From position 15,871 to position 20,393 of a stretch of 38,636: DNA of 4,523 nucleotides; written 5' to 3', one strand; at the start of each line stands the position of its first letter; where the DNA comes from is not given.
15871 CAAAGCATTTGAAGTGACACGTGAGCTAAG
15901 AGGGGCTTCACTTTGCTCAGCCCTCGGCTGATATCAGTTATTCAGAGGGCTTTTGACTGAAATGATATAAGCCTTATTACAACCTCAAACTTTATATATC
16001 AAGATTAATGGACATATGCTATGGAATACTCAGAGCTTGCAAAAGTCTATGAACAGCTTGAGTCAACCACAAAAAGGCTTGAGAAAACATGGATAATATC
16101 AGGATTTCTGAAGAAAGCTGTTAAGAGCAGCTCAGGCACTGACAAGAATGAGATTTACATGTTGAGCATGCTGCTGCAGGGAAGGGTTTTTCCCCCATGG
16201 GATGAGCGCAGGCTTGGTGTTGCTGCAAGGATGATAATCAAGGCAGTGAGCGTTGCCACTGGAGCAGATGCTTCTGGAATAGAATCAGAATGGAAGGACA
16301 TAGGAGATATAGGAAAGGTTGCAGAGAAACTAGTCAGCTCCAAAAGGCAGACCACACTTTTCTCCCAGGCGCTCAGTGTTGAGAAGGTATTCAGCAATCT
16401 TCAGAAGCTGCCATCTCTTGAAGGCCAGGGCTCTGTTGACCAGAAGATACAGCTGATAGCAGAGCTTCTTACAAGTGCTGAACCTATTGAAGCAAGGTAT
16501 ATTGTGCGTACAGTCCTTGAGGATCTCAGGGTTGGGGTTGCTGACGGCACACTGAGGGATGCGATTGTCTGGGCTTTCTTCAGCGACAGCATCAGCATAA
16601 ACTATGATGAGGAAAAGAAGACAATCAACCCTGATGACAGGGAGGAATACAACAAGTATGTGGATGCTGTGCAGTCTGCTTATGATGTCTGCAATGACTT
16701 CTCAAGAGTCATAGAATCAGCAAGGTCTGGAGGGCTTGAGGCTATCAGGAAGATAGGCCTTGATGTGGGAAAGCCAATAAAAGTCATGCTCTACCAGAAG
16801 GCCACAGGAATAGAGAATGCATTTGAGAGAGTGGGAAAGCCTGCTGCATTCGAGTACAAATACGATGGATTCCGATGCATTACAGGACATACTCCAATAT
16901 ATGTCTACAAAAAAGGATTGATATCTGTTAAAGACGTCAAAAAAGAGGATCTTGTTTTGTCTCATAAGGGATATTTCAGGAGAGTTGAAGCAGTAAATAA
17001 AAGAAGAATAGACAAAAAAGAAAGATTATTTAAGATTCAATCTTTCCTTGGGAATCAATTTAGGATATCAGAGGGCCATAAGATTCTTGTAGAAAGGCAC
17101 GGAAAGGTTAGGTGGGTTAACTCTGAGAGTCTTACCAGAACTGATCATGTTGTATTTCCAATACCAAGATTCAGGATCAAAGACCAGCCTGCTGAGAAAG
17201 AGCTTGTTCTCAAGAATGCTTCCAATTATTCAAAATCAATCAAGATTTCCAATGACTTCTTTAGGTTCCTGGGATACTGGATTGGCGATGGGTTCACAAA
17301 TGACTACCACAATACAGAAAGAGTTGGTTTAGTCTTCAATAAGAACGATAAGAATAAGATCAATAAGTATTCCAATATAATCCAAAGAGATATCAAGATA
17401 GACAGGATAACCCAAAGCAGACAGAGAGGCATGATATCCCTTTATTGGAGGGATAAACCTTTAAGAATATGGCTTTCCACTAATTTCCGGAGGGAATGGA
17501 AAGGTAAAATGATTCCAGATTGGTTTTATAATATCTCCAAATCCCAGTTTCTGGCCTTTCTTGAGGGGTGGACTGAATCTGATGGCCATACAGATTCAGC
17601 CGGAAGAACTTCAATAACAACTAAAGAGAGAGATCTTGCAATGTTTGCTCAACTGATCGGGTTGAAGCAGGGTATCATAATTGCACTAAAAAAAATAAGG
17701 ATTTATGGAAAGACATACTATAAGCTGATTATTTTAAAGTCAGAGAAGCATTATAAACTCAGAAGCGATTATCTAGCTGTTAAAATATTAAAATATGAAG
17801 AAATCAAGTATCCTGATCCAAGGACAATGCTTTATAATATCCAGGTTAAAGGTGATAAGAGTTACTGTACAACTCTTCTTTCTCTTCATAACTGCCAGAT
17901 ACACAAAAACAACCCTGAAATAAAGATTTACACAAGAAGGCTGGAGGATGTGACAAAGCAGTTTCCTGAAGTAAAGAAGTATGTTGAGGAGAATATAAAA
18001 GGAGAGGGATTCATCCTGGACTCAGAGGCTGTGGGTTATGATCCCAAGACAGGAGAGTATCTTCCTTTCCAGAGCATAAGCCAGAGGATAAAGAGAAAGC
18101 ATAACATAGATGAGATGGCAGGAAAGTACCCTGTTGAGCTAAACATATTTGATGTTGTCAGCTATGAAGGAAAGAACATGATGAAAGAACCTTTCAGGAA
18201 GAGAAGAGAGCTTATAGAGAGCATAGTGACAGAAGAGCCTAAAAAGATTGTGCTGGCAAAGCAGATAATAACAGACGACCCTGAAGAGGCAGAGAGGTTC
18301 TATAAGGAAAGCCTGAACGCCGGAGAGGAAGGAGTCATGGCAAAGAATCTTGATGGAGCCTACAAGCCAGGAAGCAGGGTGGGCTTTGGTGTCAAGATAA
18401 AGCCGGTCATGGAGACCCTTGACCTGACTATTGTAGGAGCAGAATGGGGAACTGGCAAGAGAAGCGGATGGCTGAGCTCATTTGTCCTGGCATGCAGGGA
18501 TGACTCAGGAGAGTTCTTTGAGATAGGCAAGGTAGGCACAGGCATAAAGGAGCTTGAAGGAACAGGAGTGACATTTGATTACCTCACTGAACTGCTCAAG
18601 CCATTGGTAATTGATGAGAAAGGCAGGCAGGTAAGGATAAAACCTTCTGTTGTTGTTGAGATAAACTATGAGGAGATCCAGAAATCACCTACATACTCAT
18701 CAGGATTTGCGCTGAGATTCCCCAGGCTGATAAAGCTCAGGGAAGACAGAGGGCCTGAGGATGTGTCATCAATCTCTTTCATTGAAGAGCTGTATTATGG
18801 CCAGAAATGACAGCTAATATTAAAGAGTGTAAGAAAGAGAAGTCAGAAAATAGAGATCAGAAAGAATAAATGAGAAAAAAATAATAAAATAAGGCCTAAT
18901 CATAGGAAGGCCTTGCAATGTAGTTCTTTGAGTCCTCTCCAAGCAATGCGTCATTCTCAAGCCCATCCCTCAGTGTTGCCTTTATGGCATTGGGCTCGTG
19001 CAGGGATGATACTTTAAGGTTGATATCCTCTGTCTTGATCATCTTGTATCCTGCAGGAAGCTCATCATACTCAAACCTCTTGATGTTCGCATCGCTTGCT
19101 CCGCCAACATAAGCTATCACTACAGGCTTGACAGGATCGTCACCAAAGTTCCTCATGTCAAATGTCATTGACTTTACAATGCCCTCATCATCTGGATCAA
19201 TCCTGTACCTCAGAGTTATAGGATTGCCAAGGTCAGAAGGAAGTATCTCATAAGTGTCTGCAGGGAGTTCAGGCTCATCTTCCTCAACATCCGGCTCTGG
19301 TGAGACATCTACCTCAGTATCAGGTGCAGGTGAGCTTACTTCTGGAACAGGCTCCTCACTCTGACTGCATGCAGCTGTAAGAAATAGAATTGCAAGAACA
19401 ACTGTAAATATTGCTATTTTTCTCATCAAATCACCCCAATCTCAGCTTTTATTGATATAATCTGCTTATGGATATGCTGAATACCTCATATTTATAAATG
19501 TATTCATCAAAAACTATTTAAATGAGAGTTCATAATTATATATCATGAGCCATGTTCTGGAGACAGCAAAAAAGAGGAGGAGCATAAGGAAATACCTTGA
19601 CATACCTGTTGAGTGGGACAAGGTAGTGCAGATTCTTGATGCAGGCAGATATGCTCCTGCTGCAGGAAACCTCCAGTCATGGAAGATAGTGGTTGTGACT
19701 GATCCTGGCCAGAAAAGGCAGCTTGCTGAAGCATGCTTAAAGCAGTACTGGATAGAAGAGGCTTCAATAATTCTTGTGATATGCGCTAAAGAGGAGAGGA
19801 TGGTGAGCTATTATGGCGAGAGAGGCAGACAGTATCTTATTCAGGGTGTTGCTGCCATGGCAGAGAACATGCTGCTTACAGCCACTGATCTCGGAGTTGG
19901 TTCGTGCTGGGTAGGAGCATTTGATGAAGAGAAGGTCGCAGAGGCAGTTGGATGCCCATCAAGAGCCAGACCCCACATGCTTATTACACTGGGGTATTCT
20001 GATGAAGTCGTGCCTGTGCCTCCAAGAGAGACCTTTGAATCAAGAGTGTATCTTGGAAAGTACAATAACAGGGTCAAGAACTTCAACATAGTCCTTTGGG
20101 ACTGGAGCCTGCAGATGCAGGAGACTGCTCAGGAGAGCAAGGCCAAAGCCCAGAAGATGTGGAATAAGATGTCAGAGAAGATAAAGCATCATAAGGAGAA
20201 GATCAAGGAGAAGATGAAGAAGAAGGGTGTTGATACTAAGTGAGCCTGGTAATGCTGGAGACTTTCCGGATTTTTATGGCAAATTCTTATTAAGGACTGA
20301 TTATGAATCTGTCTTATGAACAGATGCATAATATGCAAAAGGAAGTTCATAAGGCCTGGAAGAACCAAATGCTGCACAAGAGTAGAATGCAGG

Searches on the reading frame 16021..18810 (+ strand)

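Call 9: search_protein_families(library=pfam, proteins=[window:16021-18810:+], max_evalue=0.01)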
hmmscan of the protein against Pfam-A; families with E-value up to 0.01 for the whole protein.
window:16021-18810:+ (929 aa): 5 families
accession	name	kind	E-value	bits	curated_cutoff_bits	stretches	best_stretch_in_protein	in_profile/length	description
PF01068.26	DNA_ligase_A_M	-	2.7e-50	171.3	26.2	1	626-794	34-204/204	ATP dependent DNA ligase domain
PF04675.19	DNA_ligase_A_N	-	5.6e-43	147.6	24.6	1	3-182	2-173/174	DNA ligase N terminus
PF04679.21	DNA_ligase_A_C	-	6.6e-14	52.5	27.5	1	814-910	1-94/94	ATP dependent DNA ligase C terminal region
PF14528.11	LAGLIDADG_3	-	2e-06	28.4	22.5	1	511-576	4-73/82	LAGLIDADG-like domain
PF14890.11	Intein_splicing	-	4.5e-05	23.7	35.8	1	325-624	38-155/155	Intein splicing domain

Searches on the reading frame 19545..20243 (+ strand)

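Call 9: search_protein_families(library=pfam, proteins=[window:19545-20243:+], max_evalue=0.01)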
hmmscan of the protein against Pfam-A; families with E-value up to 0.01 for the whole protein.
window:19545-20243:+ (232 aa): 2 families
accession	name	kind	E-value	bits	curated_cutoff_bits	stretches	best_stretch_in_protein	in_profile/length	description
PF00881.29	Nitroreductase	-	9.5e-34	117.4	23.5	2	65-151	82-167/167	Nitroreductase family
PF14512.11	TM1586_NiRdase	-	3.5e-11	43.6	27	1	4-156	2-137/215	Putative TM nitroreductase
